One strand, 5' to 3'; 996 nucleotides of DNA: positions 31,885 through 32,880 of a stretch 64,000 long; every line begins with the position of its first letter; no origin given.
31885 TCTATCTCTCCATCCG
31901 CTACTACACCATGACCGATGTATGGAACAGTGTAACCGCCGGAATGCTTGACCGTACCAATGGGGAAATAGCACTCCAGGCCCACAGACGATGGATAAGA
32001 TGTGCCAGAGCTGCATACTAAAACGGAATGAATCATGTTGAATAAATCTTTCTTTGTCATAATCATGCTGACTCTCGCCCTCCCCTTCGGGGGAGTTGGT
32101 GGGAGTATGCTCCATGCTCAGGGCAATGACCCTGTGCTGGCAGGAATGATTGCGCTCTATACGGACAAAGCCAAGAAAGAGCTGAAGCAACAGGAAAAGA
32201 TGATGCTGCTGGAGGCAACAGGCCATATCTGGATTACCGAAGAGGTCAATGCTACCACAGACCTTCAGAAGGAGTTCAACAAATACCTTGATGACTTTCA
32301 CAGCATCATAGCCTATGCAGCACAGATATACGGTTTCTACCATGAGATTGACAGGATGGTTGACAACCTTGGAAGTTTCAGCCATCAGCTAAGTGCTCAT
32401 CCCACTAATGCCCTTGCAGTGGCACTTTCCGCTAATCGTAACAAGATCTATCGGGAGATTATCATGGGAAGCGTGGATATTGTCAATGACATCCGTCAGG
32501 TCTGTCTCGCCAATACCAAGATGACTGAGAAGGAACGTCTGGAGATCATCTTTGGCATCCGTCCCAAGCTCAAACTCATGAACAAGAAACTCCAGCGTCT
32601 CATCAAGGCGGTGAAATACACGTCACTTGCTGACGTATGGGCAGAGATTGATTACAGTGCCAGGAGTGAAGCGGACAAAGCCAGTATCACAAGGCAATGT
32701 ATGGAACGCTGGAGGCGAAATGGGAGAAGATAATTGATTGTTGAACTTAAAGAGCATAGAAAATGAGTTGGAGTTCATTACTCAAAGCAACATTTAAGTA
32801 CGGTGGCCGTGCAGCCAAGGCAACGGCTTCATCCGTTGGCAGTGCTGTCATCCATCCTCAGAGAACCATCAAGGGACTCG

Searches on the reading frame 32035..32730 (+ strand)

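Call 8: search_protein_families(library=pfam, proteins=[window:32035-32730:+], max_evalue=0.01)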
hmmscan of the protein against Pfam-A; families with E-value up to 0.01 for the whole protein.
window:32035-32730:+ (232 aa): 0 families

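Call 48: search_protein_families(library=ncbifam, proteins=[window:32035-32730:+], max_evalue=0.01)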
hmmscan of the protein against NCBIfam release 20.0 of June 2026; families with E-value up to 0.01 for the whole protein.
window:32035-32730:+ (232 aa): 1 family
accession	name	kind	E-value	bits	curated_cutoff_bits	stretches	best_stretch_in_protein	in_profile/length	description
TIGR00242.1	TIGR00242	equivalog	0.0095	15.9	98.35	0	139-192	22-75/144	division/cell wall cluster transcriptional repressor MraZ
